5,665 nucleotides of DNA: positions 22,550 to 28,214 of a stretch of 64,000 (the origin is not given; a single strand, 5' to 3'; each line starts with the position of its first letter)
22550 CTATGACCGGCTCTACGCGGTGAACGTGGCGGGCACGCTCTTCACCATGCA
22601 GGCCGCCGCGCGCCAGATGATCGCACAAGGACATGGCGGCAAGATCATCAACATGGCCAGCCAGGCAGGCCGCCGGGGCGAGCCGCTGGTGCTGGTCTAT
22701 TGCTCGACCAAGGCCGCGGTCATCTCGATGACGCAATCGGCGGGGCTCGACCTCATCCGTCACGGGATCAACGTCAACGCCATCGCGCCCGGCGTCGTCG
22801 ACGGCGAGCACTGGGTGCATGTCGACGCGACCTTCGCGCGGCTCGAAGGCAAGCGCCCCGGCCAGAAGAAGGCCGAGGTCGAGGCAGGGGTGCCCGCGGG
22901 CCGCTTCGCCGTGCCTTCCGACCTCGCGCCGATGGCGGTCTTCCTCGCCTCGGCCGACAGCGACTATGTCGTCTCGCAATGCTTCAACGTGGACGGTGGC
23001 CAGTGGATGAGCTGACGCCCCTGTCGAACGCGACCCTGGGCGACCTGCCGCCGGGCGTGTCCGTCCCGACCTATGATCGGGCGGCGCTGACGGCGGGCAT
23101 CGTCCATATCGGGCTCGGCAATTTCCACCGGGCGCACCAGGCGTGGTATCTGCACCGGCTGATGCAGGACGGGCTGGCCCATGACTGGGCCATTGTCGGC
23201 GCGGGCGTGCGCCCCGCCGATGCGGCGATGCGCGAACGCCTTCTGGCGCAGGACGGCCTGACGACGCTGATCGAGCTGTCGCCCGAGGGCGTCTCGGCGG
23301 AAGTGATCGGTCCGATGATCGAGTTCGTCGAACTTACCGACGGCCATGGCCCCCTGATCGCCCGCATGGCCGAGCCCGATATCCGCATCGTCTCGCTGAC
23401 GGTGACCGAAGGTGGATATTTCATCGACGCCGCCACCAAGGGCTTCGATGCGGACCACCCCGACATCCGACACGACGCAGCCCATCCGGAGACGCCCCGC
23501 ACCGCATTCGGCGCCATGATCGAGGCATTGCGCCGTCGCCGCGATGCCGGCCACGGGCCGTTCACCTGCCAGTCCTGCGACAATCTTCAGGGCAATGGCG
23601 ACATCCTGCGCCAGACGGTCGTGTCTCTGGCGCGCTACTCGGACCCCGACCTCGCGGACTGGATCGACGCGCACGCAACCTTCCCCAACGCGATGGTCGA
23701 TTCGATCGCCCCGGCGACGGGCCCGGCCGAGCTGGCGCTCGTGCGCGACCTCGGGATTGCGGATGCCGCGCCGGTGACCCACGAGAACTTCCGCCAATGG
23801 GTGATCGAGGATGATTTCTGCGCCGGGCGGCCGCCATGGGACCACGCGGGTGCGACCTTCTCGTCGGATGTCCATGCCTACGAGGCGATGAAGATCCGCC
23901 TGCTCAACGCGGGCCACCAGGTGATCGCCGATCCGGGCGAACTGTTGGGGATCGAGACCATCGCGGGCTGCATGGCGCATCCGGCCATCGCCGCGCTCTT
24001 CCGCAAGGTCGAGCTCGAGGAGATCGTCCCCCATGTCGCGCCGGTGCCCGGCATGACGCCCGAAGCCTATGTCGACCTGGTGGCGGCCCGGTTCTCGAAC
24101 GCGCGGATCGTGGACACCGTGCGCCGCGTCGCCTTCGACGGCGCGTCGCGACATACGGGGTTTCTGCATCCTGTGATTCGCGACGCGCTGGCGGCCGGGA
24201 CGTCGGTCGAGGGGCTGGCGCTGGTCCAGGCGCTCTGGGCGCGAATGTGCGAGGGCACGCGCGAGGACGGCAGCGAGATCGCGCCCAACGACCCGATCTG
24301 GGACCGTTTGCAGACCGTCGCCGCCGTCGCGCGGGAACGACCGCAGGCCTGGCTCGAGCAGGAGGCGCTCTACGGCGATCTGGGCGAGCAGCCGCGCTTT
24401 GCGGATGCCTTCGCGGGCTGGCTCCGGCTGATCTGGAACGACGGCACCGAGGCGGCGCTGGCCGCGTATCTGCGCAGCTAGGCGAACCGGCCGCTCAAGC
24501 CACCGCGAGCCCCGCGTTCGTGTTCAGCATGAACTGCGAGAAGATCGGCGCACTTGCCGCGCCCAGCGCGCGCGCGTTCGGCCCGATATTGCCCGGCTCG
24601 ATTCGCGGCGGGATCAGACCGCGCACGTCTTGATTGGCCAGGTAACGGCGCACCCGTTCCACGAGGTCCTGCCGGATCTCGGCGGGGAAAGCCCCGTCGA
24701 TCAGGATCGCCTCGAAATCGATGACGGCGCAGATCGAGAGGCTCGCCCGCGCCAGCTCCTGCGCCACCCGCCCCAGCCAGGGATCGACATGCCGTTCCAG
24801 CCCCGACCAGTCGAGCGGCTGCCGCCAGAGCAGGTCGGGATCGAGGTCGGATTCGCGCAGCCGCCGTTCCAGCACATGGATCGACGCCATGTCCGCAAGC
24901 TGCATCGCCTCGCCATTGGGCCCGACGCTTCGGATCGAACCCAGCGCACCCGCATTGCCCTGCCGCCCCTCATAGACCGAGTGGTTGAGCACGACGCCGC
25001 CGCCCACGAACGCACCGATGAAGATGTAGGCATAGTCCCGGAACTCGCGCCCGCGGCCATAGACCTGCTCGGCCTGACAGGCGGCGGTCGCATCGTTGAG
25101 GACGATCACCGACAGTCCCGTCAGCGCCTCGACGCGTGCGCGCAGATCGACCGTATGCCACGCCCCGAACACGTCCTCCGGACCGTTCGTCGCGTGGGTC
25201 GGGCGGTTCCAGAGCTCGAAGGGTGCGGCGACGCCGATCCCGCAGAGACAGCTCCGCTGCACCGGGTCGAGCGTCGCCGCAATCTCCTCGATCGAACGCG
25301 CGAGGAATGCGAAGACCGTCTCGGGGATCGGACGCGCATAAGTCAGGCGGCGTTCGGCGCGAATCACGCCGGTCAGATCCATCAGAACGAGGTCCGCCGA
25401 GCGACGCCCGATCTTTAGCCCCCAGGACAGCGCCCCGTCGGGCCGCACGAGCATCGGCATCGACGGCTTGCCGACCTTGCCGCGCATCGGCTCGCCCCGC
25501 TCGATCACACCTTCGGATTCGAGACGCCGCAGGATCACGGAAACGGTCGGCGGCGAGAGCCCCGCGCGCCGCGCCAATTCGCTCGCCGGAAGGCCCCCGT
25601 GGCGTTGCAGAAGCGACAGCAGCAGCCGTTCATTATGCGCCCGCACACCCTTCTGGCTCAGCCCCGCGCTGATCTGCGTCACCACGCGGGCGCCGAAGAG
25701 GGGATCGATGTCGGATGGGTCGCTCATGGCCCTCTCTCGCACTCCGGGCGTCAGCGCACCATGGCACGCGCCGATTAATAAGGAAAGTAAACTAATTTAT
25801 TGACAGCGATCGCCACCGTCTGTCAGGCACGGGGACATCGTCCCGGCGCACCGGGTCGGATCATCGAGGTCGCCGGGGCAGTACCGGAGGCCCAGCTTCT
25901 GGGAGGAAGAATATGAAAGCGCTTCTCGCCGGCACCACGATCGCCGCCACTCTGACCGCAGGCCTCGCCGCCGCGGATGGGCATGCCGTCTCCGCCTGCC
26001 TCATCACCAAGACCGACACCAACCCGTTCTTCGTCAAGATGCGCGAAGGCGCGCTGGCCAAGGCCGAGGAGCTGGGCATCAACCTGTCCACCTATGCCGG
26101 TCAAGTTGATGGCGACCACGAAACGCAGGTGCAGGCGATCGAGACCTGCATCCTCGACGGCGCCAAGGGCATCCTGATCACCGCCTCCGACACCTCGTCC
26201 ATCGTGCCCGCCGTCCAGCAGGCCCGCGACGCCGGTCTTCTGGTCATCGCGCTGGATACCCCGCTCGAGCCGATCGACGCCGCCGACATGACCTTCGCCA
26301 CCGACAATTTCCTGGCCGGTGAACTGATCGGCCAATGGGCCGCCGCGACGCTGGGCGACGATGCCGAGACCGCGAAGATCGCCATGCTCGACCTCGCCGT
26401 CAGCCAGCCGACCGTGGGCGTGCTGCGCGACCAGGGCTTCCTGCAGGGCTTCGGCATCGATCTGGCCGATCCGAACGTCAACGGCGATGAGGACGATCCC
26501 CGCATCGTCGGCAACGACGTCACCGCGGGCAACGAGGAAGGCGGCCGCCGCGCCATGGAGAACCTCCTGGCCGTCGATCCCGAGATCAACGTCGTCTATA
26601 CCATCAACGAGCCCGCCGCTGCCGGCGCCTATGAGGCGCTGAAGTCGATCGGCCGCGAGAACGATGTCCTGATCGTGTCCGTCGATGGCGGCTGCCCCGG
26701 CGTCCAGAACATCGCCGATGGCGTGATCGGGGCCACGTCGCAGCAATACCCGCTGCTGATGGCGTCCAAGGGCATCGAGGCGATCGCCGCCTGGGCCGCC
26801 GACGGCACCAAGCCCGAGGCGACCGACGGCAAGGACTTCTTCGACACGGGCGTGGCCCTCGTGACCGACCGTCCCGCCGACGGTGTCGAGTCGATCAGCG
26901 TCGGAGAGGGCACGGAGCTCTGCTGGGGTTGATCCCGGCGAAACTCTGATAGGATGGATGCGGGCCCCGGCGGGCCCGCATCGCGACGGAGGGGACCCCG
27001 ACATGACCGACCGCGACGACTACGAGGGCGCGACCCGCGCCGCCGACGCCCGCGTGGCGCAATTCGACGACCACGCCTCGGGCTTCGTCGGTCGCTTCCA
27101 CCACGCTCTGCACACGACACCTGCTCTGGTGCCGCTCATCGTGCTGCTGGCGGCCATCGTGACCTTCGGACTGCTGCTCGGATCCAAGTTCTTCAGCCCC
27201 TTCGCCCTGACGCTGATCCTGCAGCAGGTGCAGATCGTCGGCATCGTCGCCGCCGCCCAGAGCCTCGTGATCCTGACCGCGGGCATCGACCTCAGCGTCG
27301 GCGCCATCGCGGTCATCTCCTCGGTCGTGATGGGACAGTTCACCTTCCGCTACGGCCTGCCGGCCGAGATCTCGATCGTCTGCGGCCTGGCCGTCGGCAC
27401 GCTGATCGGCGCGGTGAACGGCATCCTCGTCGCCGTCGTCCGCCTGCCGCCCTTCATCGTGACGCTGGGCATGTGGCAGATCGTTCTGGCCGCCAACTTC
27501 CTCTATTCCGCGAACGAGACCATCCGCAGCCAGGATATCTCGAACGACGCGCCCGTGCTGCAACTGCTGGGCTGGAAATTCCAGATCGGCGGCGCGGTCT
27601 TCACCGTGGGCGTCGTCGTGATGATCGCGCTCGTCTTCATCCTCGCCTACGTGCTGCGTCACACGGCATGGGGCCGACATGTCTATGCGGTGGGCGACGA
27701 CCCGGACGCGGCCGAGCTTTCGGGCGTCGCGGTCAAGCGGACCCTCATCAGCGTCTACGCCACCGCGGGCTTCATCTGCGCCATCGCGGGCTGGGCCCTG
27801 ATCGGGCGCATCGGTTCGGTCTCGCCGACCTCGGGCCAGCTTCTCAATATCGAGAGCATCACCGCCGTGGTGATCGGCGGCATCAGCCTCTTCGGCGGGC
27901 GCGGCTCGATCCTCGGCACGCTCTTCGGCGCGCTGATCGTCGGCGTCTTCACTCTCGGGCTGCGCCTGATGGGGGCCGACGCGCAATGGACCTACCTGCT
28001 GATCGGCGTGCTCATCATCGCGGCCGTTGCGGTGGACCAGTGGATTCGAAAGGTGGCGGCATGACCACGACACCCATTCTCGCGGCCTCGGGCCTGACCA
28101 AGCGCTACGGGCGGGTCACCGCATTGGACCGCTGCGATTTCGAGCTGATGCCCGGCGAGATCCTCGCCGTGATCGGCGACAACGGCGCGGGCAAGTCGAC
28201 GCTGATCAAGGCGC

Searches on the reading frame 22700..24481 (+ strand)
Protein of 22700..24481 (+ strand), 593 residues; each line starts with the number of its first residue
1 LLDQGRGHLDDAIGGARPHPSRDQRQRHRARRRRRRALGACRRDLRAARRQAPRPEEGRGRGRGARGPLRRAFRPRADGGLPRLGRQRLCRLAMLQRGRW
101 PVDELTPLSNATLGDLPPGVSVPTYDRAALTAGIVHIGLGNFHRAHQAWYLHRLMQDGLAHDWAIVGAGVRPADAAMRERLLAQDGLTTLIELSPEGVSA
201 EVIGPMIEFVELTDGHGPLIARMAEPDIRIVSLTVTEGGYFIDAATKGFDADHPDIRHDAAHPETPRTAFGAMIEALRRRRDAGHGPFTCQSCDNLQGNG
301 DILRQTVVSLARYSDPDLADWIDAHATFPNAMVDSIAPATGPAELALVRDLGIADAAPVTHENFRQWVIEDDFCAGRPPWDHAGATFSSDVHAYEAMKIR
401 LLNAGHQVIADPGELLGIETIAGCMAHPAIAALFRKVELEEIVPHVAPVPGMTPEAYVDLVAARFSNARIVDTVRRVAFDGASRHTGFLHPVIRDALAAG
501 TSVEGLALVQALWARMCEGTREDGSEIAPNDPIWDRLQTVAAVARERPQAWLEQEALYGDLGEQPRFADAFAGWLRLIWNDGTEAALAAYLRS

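Call 10: search_protein_families(library=pfam, proteins=[window:22700-24481:+], max_evalue=0.0001)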
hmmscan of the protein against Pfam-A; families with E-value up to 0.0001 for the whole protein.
window:22700-24481:+ (593 aa): 2 families
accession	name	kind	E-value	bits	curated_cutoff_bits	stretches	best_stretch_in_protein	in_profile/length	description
PF01232.29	Mannitol_dh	-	1.4e-50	172.5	27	1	133-381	2-198/199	Mannitol dehydrogenase Rossmann domain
PF08125.19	Mannitol_dh_C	-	8.9e-48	162.7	30.7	1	390-573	1-184/190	Mannitol dehydrogenase C-terminal domain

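Call 82: search_protein_families(library=ncbifam, proteins=[window:22700-24481:+], max_evalue=0.00001)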
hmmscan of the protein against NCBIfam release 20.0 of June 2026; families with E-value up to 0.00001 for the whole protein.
window:22700-24481:+ (593 aa): 10 families
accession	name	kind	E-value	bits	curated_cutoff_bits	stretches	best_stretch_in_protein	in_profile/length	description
NF043014.1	DArabDhDalD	equivalog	2.4e-101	339.7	600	1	135-571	2-440/452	D-arabinitol 4-dehydrogenase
NF011611.0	PRK15037.1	subfamily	9.5e-97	324.5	603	1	120-588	11-484/486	fructuronate reductase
NF002969.0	PRK03643.1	subfamily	2.1e-30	105.8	359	1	131-590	15-481/482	tagaturonate reductase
NF002652.0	PRK02318.2-5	equivalog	1.8e-15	56.9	356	1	273-479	101-292/377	mannitol-1-phosphate 5-dehydrogenase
NF002647.0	PRK02318.1-3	equivalog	2.2e-15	56.8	357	1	279-480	109-298/384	mannitol-1-phosphate 5-dehydrogenase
NF002646.0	PRK02318.1-2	equivalog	2.2e-12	46.8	368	1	270-478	96-294/382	mannitol-1-phosphate 5-dehydrogenase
NF002653.0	PRK02318.2-6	equivalog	2.3e-11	43.4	404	1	273-480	101-296/387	mannitol-1-phosphate 5-dehydrogenase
NF002649.0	PRK02318.2-1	equivalog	1.5e-09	37.2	422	1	273-479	101-294/386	mannitol-1-phosphate 5-dehydrogenase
NF002648.0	PRK02318.1-4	equivalog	1.2e-08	34.7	719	1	274-478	100-294/382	mannitol-1-phosphate 5-dehydrogenase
NF002645.0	PRK02318.1-1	equivalog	7.1e-07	28.7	389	1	358-487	163-290/368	mannitol-1-phosphate 5-dehydrogenase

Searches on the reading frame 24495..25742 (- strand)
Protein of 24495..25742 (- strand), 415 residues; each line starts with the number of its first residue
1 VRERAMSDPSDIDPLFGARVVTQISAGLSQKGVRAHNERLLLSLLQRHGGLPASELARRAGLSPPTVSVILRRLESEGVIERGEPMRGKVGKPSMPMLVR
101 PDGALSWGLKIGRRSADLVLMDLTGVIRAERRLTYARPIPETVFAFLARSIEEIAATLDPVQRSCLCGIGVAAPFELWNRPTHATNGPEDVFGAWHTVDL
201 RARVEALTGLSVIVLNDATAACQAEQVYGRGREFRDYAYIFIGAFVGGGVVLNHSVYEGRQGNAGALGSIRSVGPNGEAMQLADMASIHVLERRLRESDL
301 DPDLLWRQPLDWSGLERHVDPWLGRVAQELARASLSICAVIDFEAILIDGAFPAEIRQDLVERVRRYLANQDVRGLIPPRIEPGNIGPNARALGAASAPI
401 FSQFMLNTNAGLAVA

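Call 10: search_protein_families(library=pfam, proteins=[window:24495-25742:-], max_evalue=0.0001)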
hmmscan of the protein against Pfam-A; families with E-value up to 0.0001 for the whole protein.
window:24495-25742:- (415 aa): 10 families
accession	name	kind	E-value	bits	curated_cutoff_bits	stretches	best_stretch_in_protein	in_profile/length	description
PF00480.26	ROK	-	2.5e-19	70.4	22.9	1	108-396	3-288/294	ROK family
PF13412.12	HTH_24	-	2.7e-13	49.7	21.9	1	37-81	4-48/48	Winged helix-turn-helix DNA-binding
PF01047.28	MarR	-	3.2e-10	40.2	24.6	1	40-82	7-49/59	MarR family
PF12802.13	MarR_2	-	5.4e-09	36.5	27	1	40-83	9-53/61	MarR family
PF09339.16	HTH_IclR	-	5.7e-07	29.7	22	1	41-82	8-50/52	IclR helix-turn-helix domain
PF13545.12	HTH_Crp_2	-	1.9e-06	28.2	27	1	40-83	6-56/70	Crp-like helix-turn-helix domain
PF13404.12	HTH_AsnC-type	-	1.9e-06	28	27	1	39-75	6-42/42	AsnC-type helix-turn-helix domain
PF01022.26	HTH_5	-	2.2e-05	24.7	22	1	41-81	7-46/47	Bacterial regulatory protein, arsR family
PF01978.25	TrmB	-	8.5e-05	22.8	25.6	0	39-84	12-56/68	Sugar-specific transcriptional regulator TrmB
PF12840.13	HTH_20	-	8.7e-05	22.9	27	0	41-81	9-49/51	Helix-turn-helix domain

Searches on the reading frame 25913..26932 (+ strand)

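Call 10: search_protein_families(library=pfam, proteins=[window:25913-26932:+], max_evalue=0.0001)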
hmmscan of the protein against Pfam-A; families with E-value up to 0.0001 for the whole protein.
window:25913-26932:+ (339 aa): 2 families
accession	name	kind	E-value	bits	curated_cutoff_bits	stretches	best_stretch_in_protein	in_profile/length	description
PF13407.12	Peripla_BP_4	-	2.9e-42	145.5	35.1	1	30-295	3-254/258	Periplasmic binding protein domain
PF00532.27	Peripla_BP_1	-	2.2e-16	60.6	22.2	1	28-248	4-206/281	Periplasmic binding proteins and sugar binding domain of LacI family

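Call 82: search_protein_families(library=ncbifam, proteins=[window:25913-26932:+], max_evalue=0.00001)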
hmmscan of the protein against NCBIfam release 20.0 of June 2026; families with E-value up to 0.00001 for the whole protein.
window:25913-26932:+ (339 aa): 10 families
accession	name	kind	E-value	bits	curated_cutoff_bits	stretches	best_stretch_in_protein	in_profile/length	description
NF007936.0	PRK10653.1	equivalog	1.6e-28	99.9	337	1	4-291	9-273/295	ribose ABC transporter substrate-binding protein RbsB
NF007254.0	PRK09701.1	equivalog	2.2e-23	82.9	335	1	6-293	9-285/311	D-allose transporter substrate-binding protein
NF041827.1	YtfQ_transport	equivalog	3.8e-16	58.9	510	1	47-303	47-294/320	galactofuranose ABC transporter, galactofuranose-binding protein YtfQ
TIGR02634.1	xylF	equivalog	2.2e-14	53.8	389.55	1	48-305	21-264/302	D-xylose ABC transporter substrate-binding protein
TIGR02637.1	RhaS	equivalog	2.8e-13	49.8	342.25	1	29-157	2-130/302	rhamnose ABC transporter substrate-binding protein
NF040907.2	ChvE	equivalog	4.1e-11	42.7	460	1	66-152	37-123/324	multiple monosaccharide ABC transporter substrate-binding protein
NF007680.0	PRK10355.1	equivalog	3.7e-10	39.5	504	1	41-303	41-289/331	D-xylose ABC transporter substrate-binding protein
NF011937.0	PRK15408.1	equivalog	1.3e-09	37.4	384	1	16-256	22-244/340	autoinducer 2 ABC transporter substrate-binding protein LsrB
NF052284.1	rhzpin_SBP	equivalog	7.1e-07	28.7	420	0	38-125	14-100/289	rhizopine catabolism ABC transporter substrate-binding protein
NF007743.0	PRK10423.1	equivalog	9.3e-07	28.2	531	1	29-247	64-261/330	ribose operon transcriptional repressor RbsR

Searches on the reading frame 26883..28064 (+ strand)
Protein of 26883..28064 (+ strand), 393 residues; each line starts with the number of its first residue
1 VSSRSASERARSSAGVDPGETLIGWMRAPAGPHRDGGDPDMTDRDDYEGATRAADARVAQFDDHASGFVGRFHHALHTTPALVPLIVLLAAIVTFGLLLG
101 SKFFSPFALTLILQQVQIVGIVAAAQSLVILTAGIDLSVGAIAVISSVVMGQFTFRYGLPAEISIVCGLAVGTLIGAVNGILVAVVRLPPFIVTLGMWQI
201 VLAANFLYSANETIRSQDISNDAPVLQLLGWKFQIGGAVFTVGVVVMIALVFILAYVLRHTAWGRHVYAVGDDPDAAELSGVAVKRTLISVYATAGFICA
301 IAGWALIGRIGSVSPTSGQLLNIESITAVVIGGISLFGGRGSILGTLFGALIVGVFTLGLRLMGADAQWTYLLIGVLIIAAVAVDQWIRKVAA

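Call 10: search_protein_families(library=pfam, proteins=[window:26883-28064:+], max_evalue=0.0001)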
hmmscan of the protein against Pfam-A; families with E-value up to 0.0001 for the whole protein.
window:26883-28064:+ (393 aa): 1 family
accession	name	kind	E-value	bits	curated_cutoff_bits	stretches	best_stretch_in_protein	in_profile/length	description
PF02653.21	BPD_transp_2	-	1.1e-37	130.1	26.8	1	111-382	4-269/269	Branched-chain amino acid transport system / permease component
